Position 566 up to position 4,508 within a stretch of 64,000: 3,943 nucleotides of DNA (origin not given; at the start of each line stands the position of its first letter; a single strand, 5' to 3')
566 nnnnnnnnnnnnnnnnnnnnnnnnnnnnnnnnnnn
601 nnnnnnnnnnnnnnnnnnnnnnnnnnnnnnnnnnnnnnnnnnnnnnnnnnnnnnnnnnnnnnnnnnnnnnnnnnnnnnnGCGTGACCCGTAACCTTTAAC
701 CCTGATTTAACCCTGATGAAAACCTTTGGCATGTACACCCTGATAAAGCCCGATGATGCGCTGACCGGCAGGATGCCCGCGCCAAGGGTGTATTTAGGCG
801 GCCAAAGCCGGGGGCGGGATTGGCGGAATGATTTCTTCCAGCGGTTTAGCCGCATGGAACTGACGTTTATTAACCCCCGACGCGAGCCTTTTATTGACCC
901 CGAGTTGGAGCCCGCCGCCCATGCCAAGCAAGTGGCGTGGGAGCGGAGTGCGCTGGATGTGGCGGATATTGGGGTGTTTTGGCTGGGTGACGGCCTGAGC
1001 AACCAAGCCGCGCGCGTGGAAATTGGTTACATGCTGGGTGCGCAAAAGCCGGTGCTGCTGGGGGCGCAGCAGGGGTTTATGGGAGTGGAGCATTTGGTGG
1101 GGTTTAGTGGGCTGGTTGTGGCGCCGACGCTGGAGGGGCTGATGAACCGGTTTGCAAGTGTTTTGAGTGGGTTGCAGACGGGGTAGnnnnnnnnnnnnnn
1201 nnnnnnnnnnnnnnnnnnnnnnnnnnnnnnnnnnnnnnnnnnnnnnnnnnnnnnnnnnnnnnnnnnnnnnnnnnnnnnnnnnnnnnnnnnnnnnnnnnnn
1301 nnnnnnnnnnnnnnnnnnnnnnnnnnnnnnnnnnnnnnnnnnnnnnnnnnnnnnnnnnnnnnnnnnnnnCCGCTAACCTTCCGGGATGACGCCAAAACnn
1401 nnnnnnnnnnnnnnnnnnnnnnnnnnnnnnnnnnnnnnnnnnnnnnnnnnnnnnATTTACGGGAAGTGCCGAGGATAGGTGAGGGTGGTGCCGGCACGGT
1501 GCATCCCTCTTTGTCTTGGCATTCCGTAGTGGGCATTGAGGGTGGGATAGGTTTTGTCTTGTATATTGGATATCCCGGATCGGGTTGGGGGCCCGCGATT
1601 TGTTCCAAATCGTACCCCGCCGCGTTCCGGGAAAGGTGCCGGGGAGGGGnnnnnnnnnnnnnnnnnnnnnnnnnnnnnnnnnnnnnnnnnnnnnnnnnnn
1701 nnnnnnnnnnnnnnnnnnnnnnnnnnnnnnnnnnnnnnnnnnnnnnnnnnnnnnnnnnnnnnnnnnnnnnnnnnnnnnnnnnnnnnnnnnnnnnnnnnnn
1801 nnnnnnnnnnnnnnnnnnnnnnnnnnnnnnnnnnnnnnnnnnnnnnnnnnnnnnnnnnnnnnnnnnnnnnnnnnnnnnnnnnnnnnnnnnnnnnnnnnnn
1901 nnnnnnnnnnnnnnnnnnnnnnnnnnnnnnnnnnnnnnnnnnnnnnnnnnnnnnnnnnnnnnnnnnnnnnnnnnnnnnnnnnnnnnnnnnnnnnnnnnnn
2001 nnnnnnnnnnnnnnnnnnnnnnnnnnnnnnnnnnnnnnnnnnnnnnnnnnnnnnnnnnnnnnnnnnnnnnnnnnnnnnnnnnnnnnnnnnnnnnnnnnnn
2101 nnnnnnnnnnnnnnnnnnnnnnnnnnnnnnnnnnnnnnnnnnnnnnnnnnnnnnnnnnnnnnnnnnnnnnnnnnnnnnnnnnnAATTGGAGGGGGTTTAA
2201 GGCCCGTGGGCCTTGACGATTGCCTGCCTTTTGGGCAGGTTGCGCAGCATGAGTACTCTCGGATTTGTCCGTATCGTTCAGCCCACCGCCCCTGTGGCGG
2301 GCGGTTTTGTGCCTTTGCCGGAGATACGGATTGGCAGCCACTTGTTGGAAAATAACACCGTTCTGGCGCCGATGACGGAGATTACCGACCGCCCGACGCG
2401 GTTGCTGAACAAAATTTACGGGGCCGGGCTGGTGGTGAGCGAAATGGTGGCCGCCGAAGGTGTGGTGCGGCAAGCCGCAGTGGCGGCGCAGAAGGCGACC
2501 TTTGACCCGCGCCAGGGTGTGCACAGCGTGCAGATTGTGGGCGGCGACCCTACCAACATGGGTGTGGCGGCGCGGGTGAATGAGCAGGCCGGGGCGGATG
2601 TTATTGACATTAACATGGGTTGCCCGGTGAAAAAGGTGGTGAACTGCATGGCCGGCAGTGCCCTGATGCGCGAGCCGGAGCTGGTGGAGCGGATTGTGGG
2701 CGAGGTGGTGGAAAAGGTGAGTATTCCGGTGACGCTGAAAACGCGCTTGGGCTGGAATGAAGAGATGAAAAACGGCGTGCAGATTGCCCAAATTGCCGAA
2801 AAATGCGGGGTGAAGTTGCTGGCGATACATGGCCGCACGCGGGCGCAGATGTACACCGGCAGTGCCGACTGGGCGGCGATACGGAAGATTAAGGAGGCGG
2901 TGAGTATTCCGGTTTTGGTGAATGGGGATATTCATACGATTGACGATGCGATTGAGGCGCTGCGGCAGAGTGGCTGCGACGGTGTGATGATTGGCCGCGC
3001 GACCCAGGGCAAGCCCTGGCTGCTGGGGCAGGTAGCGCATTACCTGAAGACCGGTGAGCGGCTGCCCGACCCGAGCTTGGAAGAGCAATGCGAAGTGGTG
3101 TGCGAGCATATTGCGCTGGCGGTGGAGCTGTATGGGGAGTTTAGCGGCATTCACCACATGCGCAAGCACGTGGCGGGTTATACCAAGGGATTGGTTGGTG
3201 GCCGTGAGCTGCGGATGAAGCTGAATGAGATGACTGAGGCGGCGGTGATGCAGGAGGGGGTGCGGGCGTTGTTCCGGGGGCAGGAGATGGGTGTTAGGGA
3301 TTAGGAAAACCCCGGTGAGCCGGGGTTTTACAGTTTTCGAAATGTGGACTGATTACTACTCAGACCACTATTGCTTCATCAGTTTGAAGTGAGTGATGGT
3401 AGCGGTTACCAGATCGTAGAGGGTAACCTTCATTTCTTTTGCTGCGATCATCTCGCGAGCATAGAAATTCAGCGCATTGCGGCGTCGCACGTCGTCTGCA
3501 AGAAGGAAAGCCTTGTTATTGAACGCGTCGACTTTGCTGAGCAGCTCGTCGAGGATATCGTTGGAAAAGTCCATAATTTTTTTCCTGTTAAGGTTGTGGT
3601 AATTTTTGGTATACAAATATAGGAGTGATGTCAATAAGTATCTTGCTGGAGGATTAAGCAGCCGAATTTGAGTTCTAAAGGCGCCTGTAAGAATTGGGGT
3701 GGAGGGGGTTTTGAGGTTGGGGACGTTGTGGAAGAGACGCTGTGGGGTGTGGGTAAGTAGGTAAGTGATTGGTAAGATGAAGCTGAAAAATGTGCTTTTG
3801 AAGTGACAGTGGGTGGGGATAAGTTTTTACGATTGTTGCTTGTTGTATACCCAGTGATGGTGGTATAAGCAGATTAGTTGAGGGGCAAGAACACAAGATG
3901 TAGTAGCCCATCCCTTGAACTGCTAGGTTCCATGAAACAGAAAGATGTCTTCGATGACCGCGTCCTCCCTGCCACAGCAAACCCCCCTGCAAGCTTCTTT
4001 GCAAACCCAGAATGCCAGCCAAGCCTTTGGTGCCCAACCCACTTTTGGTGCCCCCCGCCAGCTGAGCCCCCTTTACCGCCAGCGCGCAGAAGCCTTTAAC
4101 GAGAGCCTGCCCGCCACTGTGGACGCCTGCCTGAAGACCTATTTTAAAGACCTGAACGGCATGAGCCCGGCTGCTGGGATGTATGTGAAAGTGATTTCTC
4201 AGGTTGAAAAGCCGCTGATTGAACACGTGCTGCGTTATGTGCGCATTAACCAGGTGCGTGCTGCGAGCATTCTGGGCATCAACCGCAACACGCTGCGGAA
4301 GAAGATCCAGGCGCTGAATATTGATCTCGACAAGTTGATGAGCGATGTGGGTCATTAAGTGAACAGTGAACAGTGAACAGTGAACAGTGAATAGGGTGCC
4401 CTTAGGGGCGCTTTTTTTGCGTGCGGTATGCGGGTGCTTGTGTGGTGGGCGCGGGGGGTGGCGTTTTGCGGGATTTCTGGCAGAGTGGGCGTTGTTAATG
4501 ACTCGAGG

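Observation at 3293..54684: Strand-locked heptanucleotide tandem arrays (GTGAACA / GTTAGAR / GTGTTTR) anchored on stop codons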

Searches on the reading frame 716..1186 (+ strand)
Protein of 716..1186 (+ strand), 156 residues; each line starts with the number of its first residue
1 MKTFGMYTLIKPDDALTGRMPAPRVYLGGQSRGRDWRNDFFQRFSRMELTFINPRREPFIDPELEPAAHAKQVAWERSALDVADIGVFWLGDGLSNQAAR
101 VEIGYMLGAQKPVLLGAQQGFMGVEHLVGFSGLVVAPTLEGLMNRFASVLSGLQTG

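Call 38: search_protein_families(library=pfam, proteins=[window:716-1186:+], max_evalue=0.01)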
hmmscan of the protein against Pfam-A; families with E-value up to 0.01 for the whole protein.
window:716-1186:+ (156 aa): 2 families
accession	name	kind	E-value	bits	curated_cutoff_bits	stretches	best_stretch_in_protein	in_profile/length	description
PF15891.11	Nuc_deoxyri_tr2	-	3.4e-14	53.5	30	1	23-115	2-100/105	Nucleoside 2-deoxyribosyltransferase like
PF05014.21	Nuc_deoxyrib_tr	-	0.00092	19.8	28.8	1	25-115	1-95/117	Nucleoside 2-deoxyribosyltransferase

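Call 73: find_encoding_contigs(protein=window:716-1186:+, flank=10000, max_places=2)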
Protein window:716-1186:+ (156 aa): 8 contigs read that carry it; 2 places shown.
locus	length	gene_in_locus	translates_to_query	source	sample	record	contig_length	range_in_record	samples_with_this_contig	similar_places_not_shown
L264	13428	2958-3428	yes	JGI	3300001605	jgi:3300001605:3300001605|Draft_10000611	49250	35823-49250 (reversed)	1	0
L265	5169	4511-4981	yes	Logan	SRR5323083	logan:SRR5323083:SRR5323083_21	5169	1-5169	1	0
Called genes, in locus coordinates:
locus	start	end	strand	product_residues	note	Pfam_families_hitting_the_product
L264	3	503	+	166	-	?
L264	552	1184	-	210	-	PF21948:LplA-B_cat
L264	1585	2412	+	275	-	PF00590:TP_methylase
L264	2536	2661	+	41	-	-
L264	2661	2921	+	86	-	-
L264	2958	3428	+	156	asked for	PF15891:Nuc_deoxyri_tr2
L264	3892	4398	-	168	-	-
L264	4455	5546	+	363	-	PF01207:Dus, PF00977:His_biosynth (weak)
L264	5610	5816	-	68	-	-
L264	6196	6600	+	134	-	PF02954:HTH_8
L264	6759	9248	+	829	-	PF19312:NtrY_N, PF00672:HAMP, PF00512:HisKA, PF13581:HATPase_c_2 (faint), PF02518:HATPase_c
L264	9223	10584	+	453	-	PF00072:Response_reg, PF00158:Sigma54_activat, PF14532:Sigma54_activ_2, PF25601:AAA_lid_14, PF02954:HTH_8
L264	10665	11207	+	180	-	PF00293:NUDIX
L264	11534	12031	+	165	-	PF02245:Pur_DNA_glyco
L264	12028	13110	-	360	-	-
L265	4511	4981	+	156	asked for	PF15891:Nuc_deoxyri_tr2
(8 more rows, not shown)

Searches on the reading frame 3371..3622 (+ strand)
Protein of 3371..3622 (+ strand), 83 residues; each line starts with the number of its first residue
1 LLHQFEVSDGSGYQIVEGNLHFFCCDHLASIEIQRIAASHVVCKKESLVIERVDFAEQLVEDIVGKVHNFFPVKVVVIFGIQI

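Call 38: search_protein_families(library=pfam, proteins=[window:3371-3622:+], max_evalue=0.01)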
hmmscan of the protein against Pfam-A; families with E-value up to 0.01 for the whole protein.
window:3371-3622:+ (83 aa): 0 families

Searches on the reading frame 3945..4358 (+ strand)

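Call 38: search_protein_families(library=pfam, proteins=[window:3945-4358:+], max_evalue=0.01)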
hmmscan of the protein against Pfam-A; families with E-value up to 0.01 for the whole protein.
window:3945-4358:+ (137 aa): 2 families
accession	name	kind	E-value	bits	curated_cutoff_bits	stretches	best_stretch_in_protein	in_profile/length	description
PF02954.25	HTH_8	-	2.2e-11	43.7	22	1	85-123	3-41/42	Bacterial regulatory protein, Fis family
PF20432.4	Xre-like-HTH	-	0.0052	17.5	25.8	1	87-120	10-46/63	Antitoxin Xre-like helix-turn-helix domain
